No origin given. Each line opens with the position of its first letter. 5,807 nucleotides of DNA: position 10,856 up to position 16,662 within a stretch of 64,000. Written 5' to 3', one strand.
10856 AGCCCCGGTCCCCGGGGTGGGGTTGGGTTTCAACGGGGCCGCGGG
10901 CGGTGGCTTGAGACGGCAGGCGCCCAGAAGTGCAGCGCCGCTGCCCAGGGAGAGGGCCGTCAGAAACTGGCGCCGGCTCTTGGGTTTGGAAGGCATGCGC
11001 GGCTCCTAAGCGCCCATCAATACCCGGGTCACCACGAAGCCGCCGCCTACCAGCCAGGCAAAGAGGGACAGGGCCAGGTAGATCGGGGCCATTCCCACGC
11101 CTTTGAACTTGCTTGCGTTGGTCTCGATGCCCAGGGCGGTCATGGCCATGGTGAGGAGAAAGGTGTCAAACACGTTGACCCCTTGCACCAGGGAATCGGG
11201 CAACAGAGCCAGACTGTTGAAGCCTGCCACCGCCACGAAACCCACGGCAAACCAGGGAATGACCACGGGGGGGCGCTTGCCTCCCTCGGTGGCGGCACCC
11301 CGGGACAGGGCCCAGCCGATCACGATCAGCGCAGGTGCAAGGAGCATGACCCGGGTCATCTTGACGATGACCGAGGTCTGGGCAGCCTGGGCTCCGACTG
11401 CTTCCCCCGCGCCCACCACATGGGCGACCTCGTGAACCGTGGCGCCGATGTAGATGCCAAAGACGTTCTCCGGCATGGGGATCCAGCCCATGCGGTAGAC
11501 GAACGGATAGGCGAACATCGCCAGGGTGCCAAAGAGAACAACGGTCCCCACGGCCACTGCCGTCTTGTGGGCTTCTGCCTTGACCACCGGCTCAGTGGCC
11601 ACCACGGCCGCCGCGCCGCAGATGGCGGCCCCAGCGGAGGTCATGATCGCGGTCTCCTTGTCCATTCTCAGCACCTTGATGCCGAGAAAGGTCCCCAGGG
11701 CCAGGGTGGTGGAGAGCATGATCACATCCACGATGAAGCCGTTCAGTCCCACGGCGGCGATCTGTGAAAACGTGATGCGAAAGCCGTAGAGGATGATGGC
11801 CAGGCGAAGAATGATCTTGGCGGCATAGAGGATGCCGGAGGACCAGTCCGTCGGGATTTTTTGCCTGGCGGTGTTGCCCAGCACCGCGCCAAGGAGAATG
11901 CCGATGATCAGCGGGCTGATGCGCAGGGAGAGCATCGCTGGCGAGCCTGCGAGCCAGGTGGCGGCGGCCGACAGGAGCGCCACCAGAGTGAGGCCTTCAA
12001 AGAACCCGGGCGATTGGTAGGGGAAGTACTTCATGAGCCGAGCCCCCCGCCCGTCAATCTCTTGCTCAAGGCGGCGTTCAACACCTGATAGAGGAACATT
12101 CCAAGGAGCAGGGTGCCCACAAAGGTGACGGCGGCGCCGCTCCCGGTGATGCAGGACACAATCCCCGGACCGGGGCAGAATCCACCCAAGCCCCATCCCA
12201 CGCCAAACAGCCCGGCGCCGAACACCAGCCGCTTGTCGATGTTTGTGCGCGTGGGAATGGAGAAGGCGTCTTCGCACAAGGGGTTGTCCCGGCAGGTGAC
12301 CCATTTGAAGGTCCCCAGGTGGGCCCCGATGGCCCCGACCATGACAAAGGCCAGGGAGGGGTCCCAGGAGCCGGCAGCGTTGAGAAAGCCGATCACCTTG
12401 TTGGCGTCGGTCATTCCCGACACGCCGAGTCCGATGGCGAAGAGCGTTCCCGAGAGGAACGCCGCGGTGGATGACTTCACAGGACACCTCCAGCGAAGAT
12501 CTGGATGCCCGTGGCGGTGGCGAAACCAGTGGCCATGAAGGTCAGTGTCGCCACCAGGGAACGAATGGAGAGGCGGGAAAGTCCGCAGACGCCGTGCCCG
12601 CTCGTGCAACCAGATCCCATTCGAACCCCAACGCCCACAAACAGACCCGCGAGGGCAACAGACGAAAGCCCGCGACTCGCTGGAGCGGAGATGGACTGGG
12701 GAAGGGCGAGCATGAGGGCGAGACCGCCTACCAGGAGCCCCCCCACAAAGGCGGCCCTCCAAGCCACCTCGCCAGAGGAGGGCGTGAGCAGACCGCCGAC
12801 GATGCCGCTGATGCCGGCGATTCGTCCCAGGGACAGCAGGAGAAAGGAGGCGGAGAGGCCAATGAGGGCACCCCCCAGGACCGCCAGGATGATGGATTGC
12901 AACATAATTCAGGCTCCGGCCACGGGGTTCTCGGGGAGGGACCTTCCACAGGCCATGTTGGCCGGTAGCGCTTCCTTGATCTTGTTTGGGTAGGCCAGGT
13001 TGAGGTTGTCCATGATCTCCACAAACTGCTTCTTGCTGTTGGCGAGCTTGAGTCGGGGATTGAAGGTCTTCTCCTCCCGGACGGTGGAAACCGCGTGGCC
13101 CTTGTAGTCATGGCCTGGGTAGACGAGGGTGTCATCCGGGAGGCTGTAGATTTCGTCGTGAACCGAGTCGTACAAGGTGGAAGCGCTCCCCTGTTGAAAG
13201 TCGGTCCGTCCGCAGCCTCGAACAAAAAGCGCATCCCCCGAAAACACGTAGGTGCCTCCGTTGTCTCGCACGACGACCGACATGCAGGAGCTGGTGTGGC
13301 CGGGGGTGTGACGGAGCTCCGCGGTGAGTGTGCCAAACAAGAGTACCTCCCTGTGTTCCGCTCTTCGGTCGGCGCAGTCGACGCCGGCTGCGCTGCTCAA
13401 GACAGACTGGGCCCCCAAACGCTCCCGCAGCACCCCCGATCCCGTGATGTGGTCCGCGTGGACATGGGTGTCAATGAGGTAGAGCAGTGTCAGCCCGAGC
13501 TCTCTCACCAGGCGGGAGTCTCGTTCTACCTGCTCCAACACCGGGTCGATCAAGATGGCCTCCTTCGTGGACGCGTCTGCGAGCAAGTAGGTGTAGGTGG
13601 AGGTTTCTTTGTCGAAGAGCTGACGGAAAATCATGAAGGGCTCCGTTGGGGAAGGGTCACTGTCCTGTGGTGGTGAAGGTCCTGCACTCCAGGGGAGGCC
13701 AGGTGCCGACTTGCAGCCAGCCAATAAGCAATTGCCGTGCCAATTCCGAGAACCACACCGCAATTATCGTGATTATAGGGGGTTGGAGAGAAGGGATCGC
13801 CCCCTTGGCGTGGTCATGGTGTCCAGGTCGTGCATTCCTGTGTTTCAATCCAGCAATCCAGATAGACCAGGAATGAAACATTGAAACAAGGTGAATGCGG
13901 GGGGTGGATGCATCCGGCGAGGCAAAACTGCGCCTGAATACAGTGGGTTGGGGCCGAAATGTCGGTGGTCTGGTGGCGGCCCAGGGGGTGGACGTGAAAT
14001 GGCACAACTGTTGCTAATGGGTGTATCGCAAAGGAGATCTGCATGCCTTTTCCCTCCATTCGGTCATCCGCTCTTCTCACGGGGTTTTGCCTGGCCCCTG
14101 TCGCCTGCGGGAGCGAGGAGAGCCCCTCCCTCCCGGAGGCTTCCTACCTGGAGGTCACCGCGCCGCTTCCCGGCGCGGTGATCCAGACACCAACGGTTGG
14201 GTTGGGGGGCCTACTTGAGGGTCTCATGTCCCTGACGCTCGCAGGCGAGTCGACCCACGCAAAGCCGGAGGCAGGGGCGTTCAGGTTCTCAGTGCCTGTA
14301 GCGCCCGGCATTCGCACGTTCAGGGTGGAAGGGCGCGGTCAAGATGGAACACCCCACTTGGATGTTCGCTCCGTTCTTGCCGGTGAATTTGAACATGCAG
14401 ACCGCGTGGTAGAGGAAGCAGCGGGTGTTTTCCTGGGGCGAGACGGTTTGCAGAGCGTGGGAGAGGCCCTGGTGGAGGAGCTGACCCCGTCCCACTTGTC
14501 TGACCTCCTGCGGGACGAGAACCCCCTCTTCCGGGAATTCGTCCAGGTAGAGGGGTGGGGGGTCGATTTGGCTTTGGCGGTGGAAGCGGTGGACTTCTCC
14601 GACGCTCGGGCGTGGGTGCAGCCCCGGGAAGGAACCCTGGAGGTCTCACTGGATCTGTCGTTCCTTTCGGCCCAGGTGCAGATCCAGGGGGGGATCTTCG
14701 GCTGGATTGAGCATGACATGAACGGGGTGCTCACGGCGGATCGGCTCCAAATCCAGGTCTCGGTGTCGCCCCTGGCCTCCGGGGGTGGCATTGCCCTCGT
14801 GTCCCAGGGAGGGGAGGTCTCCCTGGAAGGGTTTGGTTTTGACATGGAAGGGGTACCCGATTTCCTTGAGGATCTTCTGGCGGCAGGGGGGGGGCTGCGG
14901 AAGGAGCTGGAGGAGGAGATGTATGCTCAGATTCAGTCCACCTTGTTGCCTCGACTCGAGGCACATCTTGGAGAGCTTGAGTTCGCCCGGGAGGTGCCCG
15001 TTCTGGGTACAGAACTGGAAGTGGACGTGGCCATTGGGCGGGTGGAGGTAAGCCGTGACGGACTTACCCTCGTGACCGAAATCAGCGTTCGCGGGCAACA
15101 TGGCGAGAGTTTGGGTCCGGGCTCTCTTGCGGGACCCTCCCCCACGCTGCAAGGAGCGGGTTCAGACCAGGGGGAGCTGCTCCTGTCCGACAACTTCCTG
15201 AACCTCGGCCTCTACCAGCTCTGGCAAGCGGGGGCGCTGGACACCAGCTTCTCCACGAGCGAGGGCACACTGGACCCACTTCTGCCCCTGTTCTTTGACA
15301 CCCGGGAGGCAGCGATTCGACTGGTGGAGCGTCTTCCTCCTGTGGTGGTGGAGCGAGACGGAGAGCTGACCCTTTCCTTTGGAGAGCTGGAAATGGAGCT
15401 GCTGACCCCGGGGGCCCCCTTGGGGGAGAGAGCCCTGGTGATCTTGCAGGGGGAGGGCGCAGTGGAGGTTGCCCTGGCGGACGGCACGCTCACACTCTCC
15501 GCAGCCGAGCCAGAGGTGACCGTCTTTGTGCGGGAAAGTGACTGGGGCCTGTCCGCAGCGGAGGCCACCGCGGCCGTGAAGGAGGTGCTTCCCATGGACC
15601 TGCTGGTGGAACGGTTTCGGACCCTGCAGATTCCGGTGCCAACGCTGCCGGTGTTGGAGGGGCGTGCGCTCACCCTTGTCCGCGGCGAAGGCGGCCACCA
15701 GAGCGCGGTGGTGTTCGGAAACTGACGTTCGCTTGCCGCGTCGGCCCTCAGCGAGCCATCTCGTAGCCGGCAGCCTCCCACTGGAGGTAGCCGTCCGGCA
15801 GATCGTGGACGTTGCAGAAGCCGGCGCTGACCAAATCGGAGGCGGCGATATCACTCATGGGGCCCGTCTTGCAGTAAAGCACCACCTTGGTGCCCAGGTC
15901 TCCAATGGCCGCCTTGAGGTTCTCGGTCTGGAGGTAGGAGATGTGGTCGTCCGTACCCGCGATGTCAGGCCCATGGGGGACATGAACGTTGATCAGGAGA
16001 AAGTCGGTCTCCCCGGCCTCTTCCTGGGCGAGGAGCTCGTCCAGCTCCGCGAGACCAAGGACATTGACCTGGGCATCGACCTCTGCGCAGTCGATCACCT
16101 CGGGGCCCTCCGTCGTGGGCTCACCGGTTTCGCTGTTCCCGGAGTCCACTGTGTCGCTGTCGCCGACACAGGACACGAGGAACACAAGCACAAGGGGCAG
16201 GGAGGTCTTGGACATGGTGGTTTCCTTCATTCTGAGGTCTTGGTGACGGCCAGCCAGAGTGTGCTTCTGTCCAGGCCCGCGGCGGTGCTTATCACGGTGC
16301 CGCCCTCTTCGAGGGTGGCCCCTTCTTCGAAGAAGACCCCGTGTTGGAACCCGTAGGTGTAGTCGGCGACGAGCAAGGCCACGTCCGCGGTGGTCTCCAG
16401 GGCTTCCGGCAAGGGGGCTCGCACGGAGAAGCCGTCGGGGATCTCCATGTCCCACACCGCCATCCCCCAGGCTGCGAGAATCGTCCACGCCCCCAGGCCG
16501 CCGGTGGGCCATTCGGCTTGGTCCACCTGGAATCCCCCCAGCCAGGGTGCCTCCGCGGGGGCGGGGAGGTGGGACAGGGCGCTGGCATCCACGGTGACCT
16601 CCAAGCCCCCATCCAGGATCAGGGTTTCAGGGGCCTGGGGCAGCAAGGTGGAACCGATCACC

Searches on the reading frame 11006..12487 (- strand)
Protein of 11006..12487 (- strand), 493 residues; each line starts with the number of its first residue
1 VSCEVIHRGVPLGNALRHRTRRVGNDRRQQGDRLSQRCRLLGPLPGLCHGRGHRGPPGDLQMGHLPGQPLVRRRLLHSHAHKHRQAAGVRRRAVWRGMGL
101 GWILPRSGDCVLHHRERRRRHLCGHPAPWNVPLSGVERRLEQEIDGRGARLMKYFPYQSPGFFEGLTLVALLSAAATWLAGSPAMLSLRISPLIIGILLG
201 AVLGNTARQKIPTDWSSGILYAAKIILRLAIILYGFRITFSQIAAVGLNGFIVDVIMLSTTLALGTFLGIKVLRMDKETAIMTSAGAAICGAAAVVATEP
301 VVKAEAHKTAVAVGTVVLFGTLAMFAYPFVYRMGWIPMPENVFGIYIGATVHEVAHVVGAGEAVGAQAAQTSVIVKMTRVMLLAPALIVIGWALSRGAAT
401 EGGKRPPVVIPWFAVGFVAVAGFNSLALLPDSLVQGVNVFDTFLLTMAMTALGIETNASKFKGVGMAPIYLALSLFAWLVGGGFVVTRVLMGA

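Call 3: search_protein_families(library=pfam, proteins=[window:11006-12487:-])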
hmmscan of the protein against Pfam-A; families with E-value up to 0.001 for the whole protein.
window:11006-12487:- (493 aa): 1 family
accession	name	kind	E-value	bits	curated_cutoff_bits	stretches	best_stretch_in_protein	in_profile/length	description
PF03601.19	Cons_hypoth698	-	7.2e-92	308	24.5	1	165-471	2-303/304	Conserved hypothetical protein 698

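Call 7: search_protein_families(library=ncbifam, proteins=[window:11006-12487:-])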
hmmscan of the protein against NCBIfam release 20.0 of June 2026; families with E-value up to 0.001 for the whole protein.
window:11006-12487:- (493 aa): 1 family
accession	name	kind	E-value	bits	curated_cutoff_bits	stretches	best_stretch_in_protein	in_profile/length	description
TIGR00698.1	TIGR00698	subfamily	8.2e-98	327.7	232.6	1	162-489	3-330/335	YeiH family putative sulfate export transporter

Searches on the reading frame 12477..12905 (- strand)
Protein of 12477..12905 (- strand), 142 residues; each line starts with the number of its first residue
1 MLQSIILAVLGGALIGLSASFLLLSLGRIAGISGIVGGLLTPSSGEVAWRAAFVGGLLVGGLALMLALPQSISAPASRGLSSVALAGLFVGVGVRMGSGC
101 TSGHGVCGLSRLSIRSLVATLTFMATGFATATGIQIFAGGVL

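Call 3: search_protein_families(library=pfam, proteins=[window:12477-12905:-])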
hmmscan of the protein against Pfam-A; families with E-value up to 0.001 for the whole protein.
window:12477-12905:- (142 aa): 1 family
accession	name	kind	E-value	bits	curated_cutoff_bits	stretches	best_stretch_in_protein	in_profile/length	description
PF04143.19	Sulf_transp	-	3.4e-07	30.6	27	1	4-128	183-309/310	Sulphur transport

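Call 7: search_protein_families(library=ncbifam, proteins=[window:12477-12905:-])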
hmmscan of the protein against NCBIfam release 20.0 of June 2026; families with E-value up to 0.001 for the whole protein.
window:12477-12905:- (142 aa): 1 family
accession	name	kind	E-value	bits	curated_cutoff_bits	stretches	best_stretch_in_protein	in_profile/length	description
NF052577.1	ThSTportTsuASprch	equivalog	0.00011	21.7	400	1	29-126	222-319/330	thiosulfate transporter TsuA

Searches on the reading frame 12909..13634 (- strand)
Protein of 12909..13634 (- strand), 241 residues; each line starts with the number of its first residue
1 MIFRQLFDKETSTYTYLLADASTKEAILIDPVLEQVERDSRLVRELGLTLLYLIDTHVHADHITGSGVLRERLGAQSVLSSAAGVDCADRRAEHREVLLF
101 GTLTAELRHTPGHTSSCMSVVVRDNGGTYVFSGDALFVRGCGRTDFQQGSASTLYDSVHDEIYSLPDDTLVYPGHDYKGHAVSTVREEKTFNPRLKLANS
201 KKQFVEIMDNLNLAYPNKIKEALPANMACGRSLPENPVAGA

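Call 3: search_protein_families(library=pfam, proteins=[window:12909-13634:-])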
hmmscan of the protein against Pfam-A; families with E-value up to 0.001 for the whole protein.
window:12909-13634:- (241 aa): 2 families
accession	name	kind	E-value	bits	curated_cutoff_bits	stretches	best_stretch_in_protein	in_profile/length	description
PF00753.33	Lactamase_B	-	9.3e-21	75.1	22.7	1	11-175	4-196/196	Metallo-beta-lactamase superfamily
PF12706.13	Lactamase_B_2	-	5.3e-05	23.4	27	0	27-82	3-73/200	Beta-lactamase superfamily domain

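Call 7: search_protein_families(library=ncbifam, proteins=[window:12909-13634:-])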
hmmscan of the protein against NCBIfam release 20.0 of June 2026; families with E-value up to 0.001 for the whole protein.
window:12909-13634:- (241 aa): 7 families
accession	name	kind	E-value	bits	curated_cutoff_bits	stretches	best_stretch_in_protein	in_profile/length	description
NF040641.1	bifunc_ST_SDO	equivalog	5.6e-31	107.8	625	2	89-236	259-408/423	bifunctional sulfur transferase/dioxygenase Blh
TIGR03413.1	GSH_gloB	equivalog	4.6e-27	95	200.8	1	13-221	10-208/248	hydroxyacylglutathione hydrolase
NF041804.1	MBL_fold_SolJ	exception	9.8e-17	60.9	350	1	15-200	20-203/224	solanimycin biosynthesis MBL-fold hydrolase SolJ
NF007597.0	PRK10241.1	equivalog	1.4e-13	50.7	421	1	14-178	13-168/251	hydroxyacylglutathione hydrolase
NF012229.1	bla_class_B_core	domain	4.8e-08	33.3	100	1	20-122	20-138/139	metallo-beta-lactamase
NF033105.1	bla_subclass_B3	equivalog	3.2e-07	29.9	240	0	22-82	30-94/257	subclass B3 metallo-beta-lactamase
TIGR04559.1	SoxH_rel_PQQ_2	hypoth_equivalog_domain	1.9e-05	24.2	280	0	49-72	67-90/283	quinoprotein relay system zinc metallohydrolase 2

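Call 10: find_related_loci(query=window:12909-13634:-, collection=genome_contigs, flank=4000)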
Query window:12909-13634:- (241 aa) in genome_contigs; peptide patterns used: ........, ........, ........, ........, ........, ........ (x = any residue, [..] = any of these).
599 stretches matched a pattern (row limit reached: there are more); 571 encode a relative of the query (tblastn E <= 1e-3); the best 80 are kept; 80 distinct loci.
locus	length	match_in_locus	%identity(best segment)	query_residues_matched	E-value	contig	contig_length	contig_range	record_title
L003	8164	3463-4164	63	1-236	2e-100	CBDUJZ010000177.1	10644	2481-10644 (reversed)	MAG TPA_asm: uncultured Myxococcales bacterium isolate SRR22808118_concoct_115 genome assembly, contig: ERZ25043431.4830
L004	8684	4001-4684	60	1-230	1e-95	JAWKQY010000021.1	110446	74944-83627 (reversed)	MAG: Nannocystaceae bacterium isolate AC1.67 AC1.67.fa-21, whole genome shotgun sequence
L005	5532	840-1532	61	1-231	2e-94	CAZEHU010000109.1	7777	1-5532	MAG TPA_asm: uncultured Myxococcales bacterium isolate SRP167671_co2_188 genome assembly, contig: NODE_11385_length_7777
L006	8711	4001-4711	59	1-241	9e-93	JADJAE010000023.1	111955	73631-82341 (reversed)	MAG: Deltaproteobacteria bacterium isolate AalW_18-Q3-R10-53_BATAC.29 tig00020133-10-1115370, whole genome shotgun seque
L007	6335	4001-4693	59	1-235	1e-91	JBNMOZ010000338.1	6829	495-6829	MAG: Bradymonadia bacterium isolate 3300055292_31 Ga0535668_0022193, whole genome shotgun sequence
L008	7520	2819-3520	58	1-233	2e-91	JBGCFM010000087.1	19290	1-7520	MAG: Polyangiales bacterium isolate SGMAG-21 contig87, whole genome shotgun sequence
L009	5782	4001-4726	58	1-239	3e-91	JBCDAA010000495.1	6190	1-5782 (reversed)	MAG: Myxococcota bacterium isolate P01_F01_bin.48 k141_139711_length_6190_cov_13.7444, whole genome shotgun sequence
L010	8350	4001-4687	60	1-231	5e-91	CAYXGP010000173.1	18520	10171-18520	MAG TPA_asm: uncultured Enterobacterales bacterium isolate binchicken_co141_40 genome assembly, contig: NODE_12940_lengt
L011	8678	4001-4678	59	1-230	2e-90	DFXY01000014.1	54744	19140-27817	MAG TPA_asm: Bacteriovoracaceae bacterium UBA4096 UBA4096_contig_22576, whole genome shotgun sequence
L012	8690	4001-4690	58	1-230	8e-90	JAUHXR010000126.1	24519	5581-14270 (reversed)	MAG: Polyangia bacterium isolate 3_bin.16 NODE_2556_length_24519_cov_2.470400, whole genome shotgun sequence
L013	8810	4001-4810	52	1-230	2e-89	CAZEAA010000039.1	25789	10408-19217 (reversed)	MAG TPA_asm: uncultured Sandaracinaceae bacterium isolate SRP296810_co1_247 genome assembly, contig: NODE_1796_length_25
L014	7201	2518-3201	58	1-230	2e-89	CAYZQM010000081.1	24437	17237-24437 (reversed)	MAG TPA_asm: uncultured Sandaracinaceae bacterium isolate binchicken_co179_62 genome assembly, contig: NODE_4570_length_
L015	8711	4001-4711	56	1-240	2e-89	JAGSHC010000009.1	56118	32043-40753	MAG: Deltaproteobacteria bacterium isolate GY13CH_bin.27 k141_64589_length_56118_cov_16.6504, whole genome shotgun seque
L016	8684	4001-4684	55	1-231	2e-88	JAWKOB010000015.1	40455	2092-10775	MAG: Bdellovibrionota bacterium isolate ABC1.34 ABC1.34.fa-15, whole genome shotgun sequence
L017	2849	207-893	57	1-235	1e-89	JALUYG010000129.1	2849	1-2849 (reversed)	MAG: Mariprofundus sp. isolate 131-447_metabat2_scaf2bin.068 131-447_scaffold_20662_c1, whole genome shotgun sequence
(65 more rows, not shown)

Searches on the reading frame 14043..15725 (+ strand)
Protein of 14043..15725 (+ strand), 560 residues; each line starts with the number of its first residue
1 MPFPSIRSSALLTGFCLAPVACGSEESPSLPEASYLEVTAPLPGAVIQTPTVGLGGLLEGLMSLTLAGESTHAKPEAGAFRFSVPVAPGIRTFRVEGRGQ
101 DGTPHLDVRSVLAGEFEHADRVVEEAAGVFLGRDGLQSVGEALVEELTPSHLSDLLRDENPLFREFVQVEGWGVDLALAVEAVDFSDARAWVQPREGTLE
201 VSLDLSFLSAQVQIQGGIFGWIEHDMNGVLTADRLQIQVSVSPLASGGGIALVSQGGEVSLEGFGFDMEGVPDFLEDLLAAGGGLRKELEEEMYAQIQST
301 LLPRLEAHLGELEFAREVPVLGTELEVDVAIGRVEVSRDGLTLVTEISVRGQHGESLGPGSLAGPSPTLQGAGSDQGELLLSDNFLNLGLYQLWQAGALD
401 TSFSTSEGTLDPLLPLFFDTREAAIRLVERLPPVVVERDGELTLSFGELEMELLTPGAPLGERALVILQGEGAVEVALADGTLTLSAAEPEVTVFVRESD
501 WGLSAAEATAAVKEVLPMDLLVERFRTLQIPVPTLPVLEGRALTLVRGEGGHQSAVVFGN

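Call 3: search_protein_families(library=pfam, proteins=[window:14043-15725:+])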
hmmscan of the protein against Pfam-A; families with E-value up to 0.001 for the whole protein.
window:14043-15725:+ (560 aa): 0 families

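Call 7: search_protein_families(library=ncbifam, proteins=[window:14043-15725:+])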
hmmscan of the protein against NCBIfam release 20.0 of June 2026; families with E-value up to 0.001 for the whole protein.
window:14043-15725:+ (560 aa): 0 families

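Call 33: find_homologous_proteins(query=window:14043-15725:+)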
Query window:14043-15725:+ (560 aa): 9 proteins with E <= 0.001 among 8000 candidates.
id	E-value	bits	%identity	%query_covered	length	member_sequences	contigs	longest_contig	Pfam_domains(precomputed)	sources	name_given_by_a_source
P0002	5.8e-51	192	28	92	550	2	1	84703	-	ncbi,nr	ncbi:MAG: hypothetical protein GY913_31930 [Proteobacteria bacterium]|nr:hypothetical protein [Pseud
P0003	8.2e-51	192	30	97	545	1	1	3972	-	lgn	-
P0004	2.3e-41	161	31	92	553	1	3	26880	-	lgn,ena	-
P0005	7.3e-37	146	29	92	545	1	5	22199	-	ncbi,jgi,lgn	jgi:hypothetical protein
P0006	1.7e-29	121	28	90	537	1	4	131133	-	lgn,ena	-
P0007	2.2e-14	71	26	68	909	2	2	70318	PF09136.17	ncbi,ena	-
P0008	4.1e-14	71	28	72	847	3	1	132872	PF09136.17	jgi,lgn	jgi:hypothetical protein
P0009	7.3e-11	60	25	73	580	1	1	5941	PF09136.17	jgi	jgi:hypothetical protein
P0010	4.0e-10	57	27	78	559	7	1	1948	PF09136.17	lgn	-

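Call 69: find_encoding_contigs(protein=P0002, flank=5000, max_places=2)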
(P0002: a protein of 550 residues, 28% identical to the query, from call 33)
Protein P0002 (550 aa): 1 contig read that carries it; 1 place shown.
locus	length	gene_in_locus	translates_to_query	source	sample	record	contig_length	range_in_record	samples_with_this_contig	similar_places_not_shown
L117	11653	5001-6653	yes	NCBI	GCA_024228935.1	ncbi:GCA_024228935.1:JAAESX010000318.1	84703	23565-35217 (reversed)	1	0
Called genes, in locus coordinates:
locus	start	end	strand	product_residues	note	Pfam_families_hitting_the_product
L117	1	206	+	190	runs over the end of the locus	PF00578:AhpC-TSA, PF08534:Redoxin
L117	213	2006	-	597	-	PF01839:FG-GAP (faint), PF13517:FG-GAP_3, PF25292:Beta-prop_CGLA (faint), PF13517:FG-GAP_3 (weak)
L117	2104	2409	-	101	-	-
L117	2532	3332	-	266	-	PF00932:LTD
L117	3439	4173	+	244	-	-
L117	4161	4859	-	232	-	PF07608:DUF1571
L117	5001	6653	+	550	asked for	-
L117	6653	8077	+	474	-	-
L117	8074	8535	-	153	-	-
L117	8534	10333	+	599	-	PF01401:Peptidase_M2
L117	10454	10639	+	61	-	-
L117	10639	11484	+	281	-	PF12974:Phosphonate-bd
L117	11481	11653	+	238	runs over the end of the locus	PF13191:AAA_16 (weak), PF00005:ABC_tran, PF13304:AAA_21 (faint)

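Call 70: find_encoding_contigs(protein=P0006, flank=5000, max_places=2)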
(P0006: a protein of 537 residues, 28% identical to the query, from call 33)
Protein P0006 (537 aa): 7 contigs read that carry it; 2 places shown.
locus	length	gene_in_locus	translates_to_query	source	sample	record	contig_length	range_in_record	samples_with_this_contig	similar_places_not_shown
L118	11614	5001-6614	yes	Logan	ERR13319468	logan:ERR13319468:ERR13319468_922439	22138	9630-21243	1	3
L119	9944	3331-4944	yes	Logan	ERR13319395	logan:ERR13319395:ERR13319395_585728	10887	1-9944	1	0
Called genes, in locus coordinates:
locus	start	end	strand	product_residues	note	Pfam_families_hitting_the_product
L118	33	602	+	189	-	-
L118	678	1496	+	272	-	PF01553:Acyltransferase, PF03982:DAGAT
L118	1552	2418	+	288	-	PF00483:NTP_transferase, PF12804:NTP_transf_3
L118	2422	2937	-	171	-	-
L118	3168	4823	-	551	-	PF13442:Cytochrome_CBB3 (faint), PF00034:Cytochrom_C (faint), PF21419:RoxA-like_Cyt-c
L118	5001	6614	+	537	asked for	-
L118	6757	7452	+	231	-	-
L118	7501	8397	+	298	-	-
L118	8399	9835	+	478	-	PF00027:cNMP_binding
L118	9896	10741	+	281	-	-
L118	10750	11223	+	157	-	-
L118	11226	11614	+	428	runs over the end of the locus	?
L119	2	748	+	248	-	?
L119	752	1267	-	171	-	-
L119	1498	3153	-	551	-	PF13442:Cytochrome_CBB3 (faint), PF00034:Cytochrom_C (faint), PF21419:RoxA-like_Cyt-c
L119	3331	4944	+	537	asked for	-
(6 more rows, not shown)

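Call 71: find_encoding_contigs(protein=P0004, flank=5000, max_places=2)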
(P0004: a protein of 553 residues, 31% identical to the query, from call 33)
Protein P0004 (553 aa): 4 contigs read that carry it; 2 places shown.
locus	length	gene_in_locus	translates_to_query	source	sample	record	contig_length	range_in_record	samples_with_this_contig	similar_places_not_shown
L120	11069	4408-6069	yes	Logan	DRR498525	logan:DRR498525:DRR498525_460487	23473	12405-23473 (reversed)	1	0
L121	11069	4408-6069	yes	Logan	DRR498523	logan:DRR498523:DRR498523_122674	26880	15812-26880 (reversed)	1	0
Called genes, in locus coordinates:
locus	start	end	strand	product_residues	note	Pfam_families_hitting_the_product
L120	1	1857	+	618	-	?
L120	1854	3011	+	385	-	-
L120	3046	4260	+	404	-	PF00069:Pkinase, PF01636:APH (faint), PF07714:PK_Tyr_Ser-Thr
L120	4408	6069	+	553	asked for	-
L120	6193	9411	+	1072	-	-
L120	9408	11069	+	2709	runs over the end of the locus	PF13646:HEAT_2 (faint), PF00533:BRCT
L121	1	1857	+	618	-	?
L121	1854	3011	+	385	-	-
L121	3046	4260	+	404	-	PF00069:Pkinase, PF01636:APH (faint), PF07714:PK_Tyr_Ser-Thr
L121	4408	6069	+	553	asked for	-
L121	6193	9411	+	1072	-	-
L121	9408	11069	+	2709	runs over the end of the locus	PF13646:HEAT_2 (faint), PF00533:BRCT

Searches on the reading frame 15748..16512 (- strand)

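Call 3: search_protein_families(library=pfam, proteins=[window:15748-16512:-])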
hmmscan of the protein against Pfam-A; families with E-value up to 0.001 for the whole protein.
window:15748-16512:- (254 aa): 1 family
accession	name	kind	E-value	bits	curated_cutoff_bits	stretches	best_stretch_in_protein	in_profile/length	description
PF00581.25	Rhodanese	-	8e-06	26.7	22.2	1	199-247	51-101/102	Rhodanese-like domain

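Call 7: search_protein_families(library=ncbifam, proteins=[window:15748-16512:-])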
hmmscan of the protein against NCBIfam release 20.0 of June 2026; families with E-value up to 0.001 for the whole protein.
window:15748-16512:- (254 aa): 4 families
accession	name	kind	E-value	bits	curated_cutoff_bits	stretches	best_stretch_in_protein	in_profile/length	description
NF006444.0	PRK08762.1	equivalog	1.8e-05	23.6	449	1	198-253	60-115/387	molybdopterin-synthase adenylyltransferase MoeB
TIGR03865.1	PQQ_CXXCW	subfamily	3.1e-05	23.9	128.05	1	191-252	100-162/167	PQQ-dependent catabolism-associated CXXCW motif protein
NF045521.1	rhoda_near_glyco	subfamily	0.00015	21.6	145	1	205-252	68-115/144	rhodanese homology domain-containing protein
NF045694.1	seleno_TsoB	exception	0.00088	17.5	805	0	193-252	94-156/572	rhodanese/DsbD fusion-like selenoprotein TsoB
